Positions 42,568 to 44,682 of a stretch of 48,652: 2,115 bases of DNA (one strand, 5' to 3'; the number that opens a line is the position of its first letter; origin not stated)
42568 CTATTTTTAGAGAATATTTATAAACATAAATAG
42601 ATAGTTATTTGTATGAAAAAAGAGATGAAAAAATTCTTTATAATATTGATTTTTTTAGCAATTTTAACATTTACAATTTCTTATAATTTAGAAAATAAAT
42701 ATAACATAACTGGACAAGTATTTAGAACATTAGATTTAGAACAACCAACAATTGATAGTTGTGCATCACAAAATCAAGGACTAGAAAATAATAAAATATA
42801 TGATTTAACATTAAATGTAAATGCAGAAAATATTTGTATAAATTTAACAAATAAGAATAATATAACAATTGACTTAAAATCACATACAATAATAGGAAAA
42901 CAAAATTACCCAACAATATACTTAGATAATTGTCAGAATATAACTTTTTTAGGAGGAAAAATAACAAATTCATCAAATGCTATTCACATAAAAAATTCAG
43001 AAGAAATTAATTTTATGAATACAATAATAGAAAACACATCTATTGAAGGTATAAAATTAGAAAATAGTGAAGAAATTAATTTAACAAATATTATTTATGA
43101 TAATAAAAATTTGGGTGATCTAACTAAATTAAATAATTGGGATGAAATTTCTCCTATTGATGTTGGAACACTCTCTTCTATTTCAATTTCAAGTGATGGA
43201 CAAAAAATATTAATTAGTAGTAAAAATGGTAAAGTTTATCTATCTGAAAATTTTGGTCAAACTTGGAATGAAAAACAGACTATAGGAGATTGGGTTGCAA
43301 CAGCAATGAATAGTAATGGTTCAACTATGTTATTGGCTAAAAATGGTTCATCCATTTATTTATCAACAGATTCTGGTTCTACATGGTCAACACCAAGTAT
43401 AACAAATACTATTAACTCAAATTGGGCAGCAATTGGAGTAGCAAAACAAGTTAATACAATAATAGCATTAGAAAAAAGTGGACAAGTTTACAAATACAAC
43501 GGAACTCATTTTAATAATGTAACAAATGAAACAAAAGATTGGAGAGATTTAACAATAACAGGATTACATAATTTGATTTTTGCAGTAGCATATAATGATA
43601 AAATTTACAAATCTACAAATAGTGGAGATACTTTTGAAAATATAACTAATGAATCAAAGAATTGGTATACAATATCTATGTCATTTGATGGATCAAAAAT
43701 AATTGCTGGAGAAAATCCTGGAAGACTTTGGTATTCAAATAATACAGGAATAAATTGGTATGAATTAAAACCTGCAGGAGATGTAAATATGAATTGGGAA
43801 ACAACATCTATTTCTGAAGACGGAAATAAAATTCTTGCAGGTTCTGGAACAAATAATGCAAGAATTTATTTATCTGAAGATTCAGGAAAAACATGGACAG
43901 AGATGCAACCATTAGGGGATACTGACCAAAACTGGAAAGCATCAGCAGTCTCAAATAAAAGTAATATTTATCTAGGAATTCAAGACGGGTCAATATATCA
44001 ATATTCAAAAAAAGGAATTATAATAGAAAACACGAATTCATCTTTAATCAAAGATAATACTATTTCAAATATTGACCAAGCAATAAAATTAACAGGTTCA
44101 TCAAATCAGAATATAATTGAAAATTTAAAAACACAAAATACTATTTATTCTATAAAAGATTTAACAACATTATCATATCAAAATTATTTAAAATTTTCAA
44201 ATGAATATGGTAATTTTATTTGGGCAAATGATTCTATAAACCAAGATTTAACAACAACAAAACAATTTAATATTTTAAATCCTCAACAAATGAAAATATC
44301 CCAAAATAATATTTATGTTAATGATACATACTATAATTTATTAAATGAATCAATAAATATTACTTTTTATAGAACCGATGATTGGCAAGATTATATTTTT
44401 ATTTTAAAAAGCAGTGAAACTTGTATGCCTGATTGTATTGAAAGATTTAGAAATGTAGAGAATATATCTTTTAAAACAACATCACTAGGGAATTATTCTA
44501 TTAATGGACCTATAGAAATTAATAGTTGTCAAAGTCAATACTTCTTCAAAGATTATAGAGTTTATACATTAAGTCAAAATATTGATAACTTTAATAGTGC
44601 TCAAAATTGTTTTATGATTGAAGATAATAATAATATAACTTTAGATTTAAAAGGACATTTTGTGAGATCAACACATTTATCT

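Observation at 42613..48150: Giant 1845-aa modular beta-helix/propeller surface protein: candidate host-attachment machine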

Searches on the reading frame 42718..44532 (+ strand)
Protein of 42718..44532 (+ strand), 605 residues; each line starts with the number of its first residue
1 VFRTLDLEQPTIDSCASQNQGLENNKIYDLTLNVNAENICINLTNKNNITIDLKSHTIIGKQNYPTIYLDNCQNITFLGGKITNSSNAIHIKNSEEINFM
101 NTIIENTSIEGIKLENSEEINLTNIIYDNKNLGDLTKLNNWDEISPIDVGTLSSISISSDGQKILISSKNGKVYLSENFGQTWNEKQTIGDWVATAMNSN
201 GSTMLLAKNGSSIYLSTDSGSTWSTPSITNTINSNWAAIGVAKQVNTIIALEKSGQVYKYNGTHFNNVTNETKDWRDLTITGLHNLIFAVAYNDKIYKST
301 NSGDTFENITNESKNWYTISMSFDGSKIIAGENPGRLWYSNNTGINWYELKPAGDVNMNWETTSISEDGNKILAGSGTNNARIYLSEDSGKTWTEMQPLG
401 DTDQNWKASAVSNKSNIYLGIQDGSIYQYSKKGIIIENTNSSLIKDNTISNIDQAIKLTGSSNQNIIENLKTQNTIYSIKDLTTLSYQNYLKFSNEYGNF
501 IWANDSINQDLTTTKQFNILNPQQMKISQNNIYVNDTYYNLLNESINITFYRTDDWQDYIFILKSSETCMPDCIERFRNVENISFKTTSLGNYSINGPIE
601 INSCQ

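Call 55: predict_structure(alignment_id=A5)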
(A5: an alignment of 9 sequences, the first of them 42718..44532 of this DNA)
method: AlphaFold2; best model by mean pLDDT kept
length: 605 residues; sequences in the alignment: 9
mean_pLDDT: 70.3   pTM: 0.64
mean pLDDT of the five models: 70.3, 69.5, 68.5, 67.9, 65.1
residues with pLDDT >= 90: 141; 70-90: 238; 50-70: 78; < 50: 148
segments of 3 or more residues with pLDDT < 50: 1-21, 31-37, 481-486, 494-605
pLDDT, mean of each block of 10 residues (from residue 1): 27 36 57 49 81 76 76 89 79 92 76 87 84 60 75 89 88 86 81 91 91 88 75 82 79 92 86 94 88 96 91 94 93 93 92 79 91 82 85 71 76 80 79 78 83 71 74 58 49 49 37 41 39 23 30 33 30 30 33 33 27
secondary structure, 60 per line:
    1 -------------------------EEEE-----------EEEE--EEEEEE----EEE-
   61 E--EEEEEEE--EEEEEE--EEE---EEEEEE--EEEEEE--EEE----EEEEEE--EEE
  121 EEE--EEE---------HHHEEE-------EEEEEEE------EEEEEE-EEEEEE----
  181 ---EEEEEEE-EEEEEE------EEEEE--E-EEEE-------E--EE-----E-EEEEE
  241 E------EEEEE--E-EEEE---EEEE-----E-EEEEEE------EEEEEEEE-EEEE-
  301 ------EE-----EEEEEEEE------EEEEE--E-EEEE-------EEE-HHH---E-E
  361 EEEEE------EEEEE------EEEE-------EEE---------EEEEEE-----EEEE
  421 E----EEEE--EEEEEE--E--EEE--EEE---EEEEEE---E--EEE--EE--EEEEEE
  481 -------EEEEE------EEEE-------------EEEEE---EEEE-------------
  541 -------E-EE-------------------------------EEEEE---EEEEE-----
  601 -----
elements in order: E26-29 E41-44 E47-52 E57-59 E64-70 E73-78 E81-83 E87-92 E95-100 E103-105 E110-115 E118-123 E126-128 E141-143 E151-157 E164-169 E171-176 E184-190 E192-197 E204-208 E213-216 E236-241 E248-252 E257-260 E264-267 E275-280 E287-294 E296-299 E314-321 E328-332 E337-340 E348-350 E360-365 E372-376 E383-386 E394-396 E406-411 E417-421 E426-429 E432-437 E443-445 E448-450 E454-459 E466-468 E475-480 E488-492 E499-502 E516-520 E524-527 E583-587 E591-595

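Call 59: fold_search(model_id=the predicted structure, library=pdb)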
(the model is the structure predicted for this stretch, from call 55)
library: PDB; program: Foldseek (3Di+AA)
matches with E <= 10: 1984; with E <= 0.001: 1835
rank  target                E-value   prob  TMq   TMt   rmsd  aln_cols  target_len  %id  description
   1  5ojp_B                4.4e-13  1.00  0.40  0.74   4.2       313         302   16  YCF48 bound to D1 peptide (released 2018-08-08)
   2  8geh_B                4.6e-13  1.00  0.39  0.68   4.8       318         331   11  CryoEM structure of beta-2-adrenergic receptor in complex with nucleotide-free Gs heterotrimer (#18 of 20) (released 2024-03-06)
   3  5ojr_A                4.8e-13  1.00  0.39  0.72   4.1       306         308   16  YCF48 bound to D1 peptide (released 2018-08-08)
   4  5oj3_A                5.0e-13  1.00  0.41  0.72   3.9       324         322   15  YCF48 from Cyanidioschyzon merolae (released 2018-08-08)
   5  8qeg_B                7.4e-13  1.00  0.40  0.70   7.8       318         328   12  Crystal structure of the G11 protein heterotrimer bound to YM-254890 inhibitor (released 2025-03-19)
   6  5ojr_D                8.6e-13  1.00  0.40  0.74   3.9       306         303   16  YCF48 bound to D1 peptide (released 2018-08-08)
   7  9m8k_B                8.6e-13  1.00  0.41  0.68   4.7       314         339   12  cryo-EM structure of human TAS2R4 with oligopeptide (released 2026-03-18)
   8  9ppw_C                9.0e-13  1.00  0.40  0.69   4.8       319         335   12  CryoEM structure of delta opioid receptor bound to G proteins and Naltrindole (released 2026-03-04)
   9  5kdo_B                9.9e-13  1.00  0.39  0.67   4.8       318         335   11  Heterotrimeric complex of the 4 alanine insertion variant of the Gi alpha1 subunit and the Gbeta1-Ggamma1 (released 2016-08-03)
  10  2xbg                  1.1e-12  1.00  0.40  0.72   4.1       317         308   17  Crystal Structure of YCF48 from Thermosynechococcus elongatus (released 2011-04-13)
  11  6g79_B                1.1e-12  1.00  0.39  0.67   7.8       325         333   12  Coupling specificity of heterotrimeric Go to the serotonin 5-HT1B receptor (released 2018-06-20)
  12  9ode_B                1.1e-12  1.00  0.40  0.68   5.1       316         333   12  Structure of the MOR/Gi/Lofentanil Complex, Nucleotide Free (released 2026-03-04)
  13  5ojr_B                1.2e-12  1.00  0.40  0.72   4.1       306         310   16  YCF48 bound to D1 peptide (released 2018-08-08)
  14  8am5_S                1.4e-12  1.00  0.39  0.72   4.2       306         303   18  RCII/PSI complex, class 3 (released 2023-08-16)
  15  3ah8_B                1.4e-12  1.00  0.38  0.65   5.3       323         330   13  Structure of heterotrimeric G protein Galpha-q beta gamma in complex with an inhibitor YM-254890 (released 2010-07-21)
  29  5oj3_B                2.5e-12  1.00  0.41  0.72   3.9       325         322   15  YCF48 from Cyanidioschyzon merolae (released 2018-08-08)
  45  5ojp_A                4.5e-12  1.00  0.40  0.73   3.9       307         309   17  YCF48 bound to D1 peptide (released 2018-08-08)
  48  5ojp_C                4.9e-12  1.00  0.40  0.75   3.8       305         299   16  YCF48 bound to D1 peptide (released 2018-08-08)
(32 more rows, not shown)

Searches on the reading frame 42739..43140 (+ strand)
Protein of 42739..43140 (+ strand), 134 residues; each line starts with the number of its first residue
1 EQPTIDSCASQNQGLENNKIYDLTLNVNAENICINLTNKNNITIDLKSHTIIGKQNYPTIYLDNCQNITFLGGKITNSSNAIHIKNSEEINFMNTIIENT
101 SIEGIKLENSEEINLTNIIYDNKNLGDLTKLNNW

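Call 17: search_protein_families(library=pfam, proteins=[window:42739-43140:+], max_evalue=10)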
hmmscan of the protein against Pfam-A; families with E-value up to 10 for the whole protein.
window:42739-43140:+ (134 aa): 1 family
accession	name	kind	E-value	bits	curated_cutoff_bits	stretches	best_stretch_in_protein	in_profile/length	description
PF05048.19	NosD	-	0.0017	18.3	23.6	1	17-126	2-107/212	Periplasmic copper-binding protein (NosD)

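Call 18: search_protein_families(library=ncbifam, proteins=[window:42739-43140:+], max_evalue=10)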
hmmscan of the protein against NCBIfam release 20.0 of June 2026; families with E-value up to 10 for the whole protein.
window:42739-43140:+ (134 aa): 1 family
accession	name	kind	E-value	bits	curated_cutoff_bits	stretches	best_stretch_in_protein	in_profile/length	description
NF051860.1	PolglcturonPglAAgro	equivalog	0.16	10.6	600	1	59-116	229-291/502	polygalacturonase PglA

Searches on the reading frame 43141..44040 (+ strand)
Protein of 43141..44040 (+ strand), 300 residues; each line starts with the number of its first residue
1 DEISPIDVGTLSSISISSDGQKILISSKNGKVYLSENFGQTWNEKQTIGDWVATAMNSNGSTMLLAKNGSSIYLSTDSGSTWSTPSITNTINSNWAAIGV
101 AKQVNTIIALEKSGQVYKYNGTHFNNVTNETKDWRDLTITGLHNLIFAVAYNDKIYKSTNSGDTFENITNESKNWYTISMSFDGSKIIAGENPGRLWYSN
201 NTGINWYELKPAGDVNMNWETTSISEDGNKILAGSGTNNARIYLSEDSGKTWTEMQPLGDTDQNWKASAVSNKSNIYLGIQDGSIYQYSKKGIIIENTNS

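Call 17: search_protein_families(library=pfam, proteins=[window:43141-44040:+], max_evalue=10)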
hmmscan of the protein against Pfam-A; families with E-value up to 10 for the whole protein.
window:43141-44040:+ (300 aa): 12 families
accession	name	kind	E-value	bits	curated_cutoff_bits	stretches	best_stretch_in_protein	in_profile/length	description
PF15902.12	Sortilin-Vps10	-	9.3e-16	58.1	33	2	154-278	2-134/446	Sortilin, neurotensin receptor 3,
PF14870.12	PSII_BNR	-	8.6e-08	32.2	27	2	147-254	32-139/303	Photosynthesis system II assembly factor YCF48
PF15899.11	BNR_6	-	3.1e-05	24.1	27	2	242-254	1-13/14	BNR-Asp box repeat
PF02012.26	BNR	-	0.00016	21.6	27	3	33-43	1-11/12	BNR/Asp-box repeat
PF24316.1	Tli3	-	0.00041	21.1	27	2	236-273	80-114/129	T6SS Tli3 immunity protein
PF13088.12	BNR_2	-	0.00045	20.1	31.4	2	198-272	142-219/277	BNR repeat-like domain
PF13810.12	DUF4185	-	0.0065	16.2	39.5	2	237-290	124-179/309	Domain of unknown function (DUF4185)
PF18190.7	Plk4_PB1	-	0.051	14.1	26.4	0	13-31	46-64/107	Polo-like Kinase 4 Polo Box 1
PF00400.38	WD40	-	0.13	13.4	27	0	11-34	14-37/39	WD domain, G-beta repeat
PF14433.11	SUKH-3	-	0.19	12.3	23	0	89-119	94-124/146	SUKH-3 immunity protein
PF09083.16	DUF1923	-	0.5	10.5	25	1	15-46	15-46/64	Domain of unknown function (DUF1923)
PF21471.3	Reelin_subrepeat-B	-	1.4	9.2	27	1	176-223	42-77/127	Reelin subrepeat B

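Call 18: search_protein_families(library=ncbifam, proteins=[window:43141-44040:+], max_evalue=10)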
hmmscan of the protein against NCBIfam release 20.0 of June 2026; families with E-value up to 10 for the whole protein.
window:43141-44040:+ (300 aa): 1 family
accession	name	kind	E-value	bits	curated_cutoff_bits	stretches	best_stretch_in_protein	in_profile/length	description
NF045728.1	glycosyl_F510_1955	equivalog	3.8e-17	62.4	175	3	130-287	91-245/246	F510_1955 family glycosylhydrolase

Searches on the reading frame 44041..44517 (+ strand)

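Call 17: search_protein_families(library=pfam, proteins=[window:44041-44517:+], max_evalue=10)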
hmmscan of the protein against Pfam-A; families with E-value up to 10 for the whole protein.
window:44041-44517:+ (159 aa): 1 family
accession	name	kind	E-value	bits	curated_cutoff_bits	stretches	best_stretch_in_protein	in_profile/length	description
PF24421.1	Ig_J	-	0.026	15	29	1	7-58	37-90/104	Tip attachment protein J, Ig-like domain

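Call 18: search_protein_families(library=ncbifam, proteins=[window:44041-44517:+], max_evalue=10)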
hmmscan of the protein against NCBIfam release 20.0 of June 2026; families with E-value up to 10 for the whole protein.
window:44041-44517:+ (159 aa): 0 families
